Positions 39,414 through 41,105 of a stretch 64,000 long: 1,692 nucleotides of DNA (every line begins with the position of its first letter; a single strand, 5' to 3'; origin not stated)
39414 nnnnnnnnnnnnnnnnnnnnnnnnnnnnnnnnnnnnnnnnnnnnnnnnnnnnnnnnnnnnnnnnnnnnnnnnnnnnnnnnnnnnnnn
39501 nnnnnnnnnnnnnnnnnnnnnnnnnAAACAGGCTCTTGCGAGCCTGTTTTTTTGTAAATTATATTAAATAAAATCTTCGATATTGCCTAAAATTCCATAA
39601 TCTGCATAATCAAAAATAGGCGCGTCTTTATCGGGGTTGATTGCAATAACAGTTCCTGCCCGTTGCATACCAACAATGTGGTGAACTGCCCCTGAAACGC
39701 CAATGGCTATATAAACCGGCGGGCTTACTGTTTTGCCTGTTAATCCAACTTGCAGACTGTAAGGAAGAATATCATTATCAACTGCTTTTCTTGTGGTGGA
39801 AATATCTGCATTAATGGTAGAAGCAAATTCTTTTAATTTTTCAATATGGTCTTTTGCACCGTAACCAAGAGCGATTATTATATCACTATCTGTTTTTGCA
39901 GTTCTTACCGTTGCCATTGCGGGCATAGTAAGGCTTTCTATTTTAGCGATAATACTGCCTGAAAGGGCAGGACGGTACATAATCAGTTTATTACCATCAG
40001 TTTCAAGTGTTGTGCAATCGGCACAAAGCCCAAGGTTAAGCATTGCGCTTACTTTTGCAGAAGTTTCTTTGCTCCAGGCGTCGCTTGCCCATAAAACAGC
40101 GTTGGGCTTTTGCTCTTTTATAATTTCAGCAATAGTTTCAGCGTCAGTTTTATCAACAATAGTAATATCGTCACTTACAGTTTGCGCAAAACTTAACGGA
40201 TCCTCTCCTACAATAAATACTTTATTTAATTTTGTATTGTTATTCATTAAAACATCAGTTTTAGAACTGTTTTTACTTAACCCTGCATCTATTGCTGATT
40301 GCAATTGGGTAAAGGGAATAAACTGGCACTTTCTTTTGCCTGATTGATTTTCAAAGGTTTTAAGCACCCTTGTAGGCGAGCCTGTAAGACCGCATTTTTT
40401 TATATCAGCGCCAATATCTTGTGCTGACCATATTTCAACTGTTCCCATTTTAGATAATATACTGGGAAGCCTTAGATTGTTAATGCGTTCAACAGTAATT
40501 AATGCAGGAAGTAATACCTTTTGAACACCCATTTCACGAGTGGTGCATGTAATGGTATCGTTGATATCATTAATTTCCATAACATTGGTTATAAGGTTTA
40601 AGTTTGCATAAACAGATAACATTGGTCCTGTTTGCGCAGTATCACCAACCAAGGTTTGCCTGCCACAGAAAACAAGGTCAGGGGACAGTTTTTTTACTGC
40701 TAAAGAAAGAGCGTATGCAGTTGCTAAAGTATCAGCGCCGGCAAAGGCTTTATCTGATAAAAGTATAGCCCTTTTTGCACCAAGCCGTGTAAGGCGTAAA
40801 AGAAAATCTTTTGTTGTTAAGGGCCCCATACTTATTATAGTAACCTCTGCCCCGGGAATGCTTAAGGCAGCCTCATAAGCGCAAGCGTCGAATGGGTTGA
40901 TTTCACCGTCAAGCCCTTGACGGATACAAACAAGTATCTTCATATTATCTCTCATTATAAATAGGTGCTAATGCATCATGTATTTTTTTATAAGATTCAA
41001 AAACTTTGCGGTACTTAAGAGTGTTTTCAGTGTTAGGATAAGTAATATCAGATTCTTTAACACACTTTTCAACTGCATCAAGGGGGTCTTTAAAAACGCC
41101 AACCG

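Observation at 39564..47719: AraC-linked six-gene operon coupling an FAD oxidase / Fe-S protein / fused EtfB-EtfA to a sugar kinase and two cupin-type isomerases: uncharacterised catabolic pathway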

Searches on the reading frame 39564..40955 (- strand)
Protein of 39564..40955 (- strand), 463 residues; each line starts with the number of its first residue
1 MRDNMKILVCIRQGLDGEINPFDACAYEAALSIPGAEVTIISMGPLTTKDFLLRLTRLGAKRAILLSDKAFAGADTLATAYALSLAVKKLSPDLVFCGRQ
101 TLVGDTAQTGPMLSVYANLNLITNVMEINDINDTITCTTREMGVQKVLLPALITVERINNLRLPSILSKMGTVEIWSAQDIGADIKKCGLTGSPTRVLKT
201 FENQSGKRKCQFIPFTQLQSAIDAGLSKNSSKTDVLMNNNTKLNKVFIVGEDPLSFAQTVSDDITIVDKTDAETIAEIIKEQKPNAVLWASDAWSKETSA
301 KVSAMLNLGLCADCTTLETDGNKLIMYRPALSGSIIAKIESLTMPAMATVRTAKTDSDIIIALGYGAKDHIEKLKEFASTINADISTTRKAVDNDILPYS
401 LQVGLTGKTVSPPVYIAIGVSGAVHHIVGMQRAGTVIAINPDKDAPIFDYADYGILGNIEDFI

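Call 3: search_protein_families(library=pfam, proteins=[window:39564-40955:-], max_evalue=0.01)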
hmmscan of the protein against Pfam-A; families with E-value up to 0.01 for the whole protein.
window:39564-40955:- (463 aa): 2 families
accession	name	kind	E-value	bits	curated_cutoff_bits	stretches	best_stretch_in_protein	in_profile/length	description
PF01012.27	ETF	-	1.7e-47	162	26.7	2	7-178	1-178/181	Electron transfer flavoprotein domain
PF00766.25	ETF_alpha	-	1.9e-24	85.9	27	1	356-431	4-81/81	Electron transfer flavoprotein FAD-binding domain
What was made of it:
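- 39564..40943 (-): Compact single-chain EtfB-EtfA fusion of the bifurcating type (459 aa). Pfam ETF x2 + ETF_alpha (call 3).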

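Call 4: search_protein_families(library=ncbifam, proteins=[window:39564-40955:-], max_evalue=0.01)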
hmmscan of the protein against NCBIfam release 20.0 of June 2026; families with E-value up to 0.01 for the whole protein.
window:39564-40955:- (463 aa): 11 families
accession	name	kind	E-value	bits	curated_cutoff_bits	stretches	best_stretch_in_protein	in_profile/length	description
NF040731.1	flavo_sub_EftB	exception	1.4e-36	126.2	445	1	10-205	24-232/260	electron transfer flavoprotein subunit beta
NF042970.1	AcrlCoAredClosAcrA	equivalog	3.8e-32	111.8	600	2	357-459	239-346/360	acryloyl-CoA reductase electron transfer subunit beta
NF008884.0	PRK11916.1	equivalog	1e-24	87.5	528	2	346-460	185-300/312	electron transfer flavoprotein subunit alpha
NF042971.1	AcrlCoAredClosAcrB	equivalog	7.2e-23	81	475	1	13-203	28-236/266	acryloyl-CoA reductase electron transfer subunit gamma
NF002889.0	PRK03363.1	equivalog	1.1e-20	74.2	549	1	359-458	199-299/313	electron transfer flavoprotein subunit alpha/FixB family protein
NF038209.1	mft_etfA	equivalog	1.2e-19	70.8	240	1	367-458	199-290/303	mycofactocin-associated electron transfer flavoprotein alpha subunit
NF051845.1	EtFlavAlphaProt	equivalog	2.6e-18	66.2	600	1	307-460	238-389/406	electron transfer flavoprotein subunit alpha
NF008998.0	PRK12342.1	equivalog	1.3e-11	44.4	338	1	18-183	32-209/254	electron transfer flavoprotein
NF002888.0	PRK03359.1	subfamily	8.9e-08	31.8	219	1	16-184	31-214/256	putative electron transfer flavoprotein FixA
TIGR04503.1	mft_etfB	hypoth_equivalog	3.2e-06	26.7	200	1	19-102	30-123/290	mycofactocin-associated electron transfer flavoprotein beta subunit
NF051844.1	ETFlavBetaProt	equivalog_domain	0.00091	18.8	350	1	23-138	24-134/254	electron transfer flavoprotein subunit beta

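Call 10: find_homologous_proteins(query=window:39564-40955:-, max_evalue=1e-10)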
Query window:39564-40955:- (463 aa): 6291 proteins with E <= 1e-10 among 8000 candidates; the best 120 are listed.
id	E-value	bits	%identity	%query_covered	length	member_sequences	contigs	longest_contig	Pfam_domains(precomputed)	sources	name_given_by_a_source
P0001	7.5e-297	1002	100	99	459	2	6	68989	PF01012.28,PF00766.26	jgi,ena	-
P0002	1.1e-237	807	78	99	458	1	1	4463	PF01012.28,PF00766.26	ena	-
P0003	3.4e-237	806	79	99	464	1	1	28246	PF01012.28,PF00766.26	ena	-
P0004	8.4e-234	794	78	98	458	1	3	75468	PF01012.28,PF00766.26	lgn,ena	-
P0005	9.2e-234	794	78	98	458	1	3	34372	PF01012.28,PF00766.26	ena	-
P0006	1.2e-233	794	78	98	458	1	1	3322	PF01012.28,PF00766.26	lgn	-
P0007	1.3e-233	794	78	98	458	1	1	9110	PF01012.28,PF00766.26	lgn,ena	-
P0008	1.3e-233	794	78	98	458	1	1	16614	PF01012.28,PF00766.26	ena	-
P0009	1.6e-233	793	78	98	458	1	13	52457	PF01012.28,PF00766.26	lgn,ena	-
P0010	1.8e-233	793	78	98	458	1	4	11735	PF01012.28,PF00766.26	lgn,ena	-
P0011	1.8e-233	793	78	98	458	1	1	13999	PF01012.28,PF00766.26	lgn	-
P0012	2.9e-233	793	78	99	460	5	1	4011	PF01012.28,PF00766.26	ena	-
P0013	2.9e-233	793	78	98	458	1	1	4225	PF01012.28,PF00766.26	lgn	-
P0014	3.6e-233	792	78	98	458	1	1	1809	PF01012.28,PF00766.26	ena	-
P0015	4.1e-233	792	78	98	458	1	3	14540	PF01012.28,PF00766.26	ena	-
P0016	4.1e-233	792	78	98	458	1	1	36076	PF01012.28,PF00766.26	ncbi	-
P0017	4.2e-233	792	78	98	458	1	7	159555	PF01012.28,PF00766.26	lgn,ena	-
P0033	1.2e-232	791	78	98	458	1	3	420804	PF01012.28,PF00766.26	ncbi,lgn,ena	-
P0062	1.1e-227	774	77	99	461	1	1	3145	PF01012.28,PF00766.26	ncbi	-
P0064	1.6e-227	774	76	99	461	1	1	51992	PF01012.28,PF00766.26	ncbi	-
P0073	1.9e-226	770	76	99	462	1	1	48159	PF01012.28,PF00766.26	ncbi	-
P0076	2.6e-226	770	76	99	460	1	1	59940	PF01012.28,PF00766.26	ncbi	-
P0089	9.2e-224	761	75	99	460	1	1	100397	PF01012.28,PF00766.26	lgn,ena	-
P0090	9.9e-224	761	75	99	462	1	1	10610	PF01012.28,PF00766.26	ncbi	-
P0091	1.0e-223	761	75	99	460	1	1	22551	PF01012.28,PF00766.26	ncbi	-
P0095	2.3e-223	760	74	99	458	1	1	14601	PF01012.28,PF00766.26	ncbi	-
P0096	4.7e-223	759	74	100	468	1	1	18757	PF01012.28,PF00766.26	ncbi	-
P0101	7.0e-222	755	74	99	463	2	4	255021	PF01012.28,PF00766.26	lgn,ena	-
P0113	7.2e-220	748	74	99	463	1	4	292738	PF01012.28,PF00766.26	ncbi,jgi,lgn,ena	-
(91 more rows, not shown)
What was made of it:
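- Checked: More than 100 clusters of 454-468 aa share 71-100 % identity (call 10).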

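Call 13: find_encoding_contigs(protein=P0033, flank=10000, max_places=2)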
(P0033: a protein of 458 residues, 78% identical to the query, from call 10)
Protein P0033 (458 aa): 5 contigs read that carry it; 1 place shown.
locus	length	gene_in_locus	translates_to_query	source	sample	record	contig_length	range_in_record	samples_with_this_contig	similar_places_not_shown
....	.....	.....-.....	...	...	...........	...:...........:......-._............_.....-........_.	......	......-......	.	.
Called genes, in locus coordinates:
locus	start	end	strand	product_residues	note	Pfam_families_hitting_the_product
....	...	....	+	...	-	-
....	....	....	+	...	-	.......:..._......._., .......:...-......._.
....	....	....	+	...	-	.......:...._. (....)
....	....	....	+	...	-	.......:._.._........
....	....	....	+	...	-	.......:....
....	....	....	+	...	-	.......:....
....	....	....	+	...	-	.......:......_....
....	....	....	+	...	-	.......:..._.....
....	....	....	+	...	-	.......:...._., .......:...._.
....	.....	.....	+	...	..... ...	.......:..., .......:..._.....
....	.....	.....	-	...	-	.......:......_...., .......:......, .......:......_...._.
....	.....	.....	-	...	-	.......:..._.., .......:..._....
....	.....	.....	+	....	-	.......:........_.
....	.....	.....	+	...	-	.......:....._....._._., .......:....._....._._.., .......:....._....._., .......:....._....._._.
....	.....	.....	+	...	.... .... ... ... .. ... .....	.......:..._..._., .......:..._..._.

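Call 15: find_encoding_contigs(protein=P0113, flank=10000, max_places=3)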
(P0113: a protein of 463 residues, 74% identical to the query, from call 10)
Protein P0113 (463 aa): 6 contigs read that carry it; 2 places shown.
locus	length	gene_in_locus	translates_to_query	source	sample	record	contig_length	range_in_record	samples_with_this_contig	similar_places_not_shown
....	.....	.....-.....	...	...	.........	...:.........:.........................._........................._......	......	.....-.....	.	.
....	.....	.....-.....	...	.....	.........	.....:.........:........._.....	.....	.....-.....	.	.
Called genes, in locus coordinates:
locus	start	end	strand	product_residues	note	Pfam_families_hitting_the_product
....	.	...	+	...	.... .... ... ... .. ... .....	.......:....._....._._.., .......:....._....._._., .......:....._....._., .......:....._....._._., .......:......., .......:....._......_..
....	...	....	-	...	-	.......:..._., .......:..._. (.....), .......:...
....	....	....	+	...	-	-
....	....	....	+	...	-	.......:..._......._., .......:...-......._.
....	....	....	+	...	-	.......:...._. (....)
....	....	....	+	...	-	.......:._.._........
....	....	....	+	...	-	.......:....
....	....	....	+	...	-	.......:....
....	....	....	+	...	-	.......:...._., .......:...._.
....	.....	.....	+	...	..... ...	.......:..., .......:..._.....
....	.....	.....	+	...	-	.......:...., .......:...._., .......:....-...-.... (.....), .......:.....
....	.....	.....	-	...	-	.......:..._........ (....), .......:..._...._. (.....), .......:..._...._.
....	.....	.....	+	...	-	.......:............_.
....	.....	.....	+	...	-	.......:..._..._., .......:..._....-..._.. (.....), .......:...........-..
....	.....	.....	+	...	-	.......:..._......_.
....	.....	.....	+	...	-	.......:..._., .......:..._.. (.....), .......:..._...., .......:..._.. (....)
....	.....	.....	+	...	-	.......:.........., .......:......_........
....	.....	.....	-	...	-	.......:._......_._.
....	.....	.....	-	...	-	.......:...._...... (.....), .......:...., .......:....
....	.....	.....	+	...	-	-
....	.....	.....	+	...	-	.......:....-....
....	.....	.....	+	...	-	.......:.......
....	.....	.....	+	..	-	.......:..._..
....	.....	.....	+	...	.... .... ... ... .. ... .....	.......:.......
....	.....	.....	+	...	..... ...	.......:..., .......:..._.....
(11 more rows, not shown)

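Call 16: find_encoding_contigs(protein=P0001, flank=10000, max_places=3)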
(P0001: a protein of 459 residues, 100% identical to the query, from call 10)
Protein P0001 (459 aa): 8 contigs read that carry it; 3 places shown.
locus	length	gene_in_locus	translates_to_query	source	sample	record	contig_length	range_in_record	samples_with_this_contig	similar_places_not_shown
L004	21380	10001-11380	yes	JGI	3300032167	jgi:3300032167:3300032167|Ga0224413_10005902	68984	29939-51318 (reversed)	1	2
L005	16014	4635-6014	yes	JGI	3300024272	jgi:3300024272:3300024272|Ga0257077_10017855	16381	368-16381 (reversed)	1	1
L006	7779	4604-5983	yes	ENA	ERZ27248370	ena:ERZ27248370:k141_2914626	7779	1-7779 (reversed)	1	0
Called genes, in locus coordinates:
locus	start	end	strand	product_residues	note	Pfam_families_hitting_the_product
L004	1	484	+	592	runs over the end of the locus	PF00753:Lactamase_B, PF19583:ODP, PF12724:Flavodoxin_5, PF01613:Flavin_Reduct, PF21349:RUBY_RBDX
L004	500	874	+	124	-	PF06397:Desulfoferrod_N (weak), PF01880:Desulfoferrodox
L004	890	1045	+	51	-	PF00301:Rubredoxin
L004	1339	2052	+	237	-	-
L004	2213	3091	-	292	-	PF01471:PG_binding_1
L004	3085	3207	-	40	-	-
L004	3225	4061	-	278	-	PF12833:HTH_18, PF00165:HTH_AraC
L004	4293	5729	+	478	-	PF01565:FAD_binding_4, PF02913:FAD-oxidase_C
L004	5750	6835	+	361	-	PF13183:Fer4_8 (weak)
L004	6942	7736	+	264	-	PF04962:KduI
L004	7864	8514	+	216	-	PF16161:DUF4867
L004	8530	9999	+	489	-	PF00370:FGGY_N, PF02782:FGGY_C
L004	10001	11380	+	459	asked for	PF01012:ETF, PF00766:ETF_alpha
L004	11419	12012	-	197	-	PF02677:QueH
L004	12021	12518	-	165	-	PF00588:SpoU_methylase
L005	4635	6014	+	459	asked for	PF01012:ETF, PF00766:ETF_alpha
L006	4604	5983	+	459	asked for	PF01012:ETF, PF00766:ETF_alpha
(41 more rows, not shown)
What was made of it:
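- Checked: Homologues and metagenome gene calls (call 16) move four starts slightly:
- All six window ORFs are intact and identical in three metagenomes (call 16).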
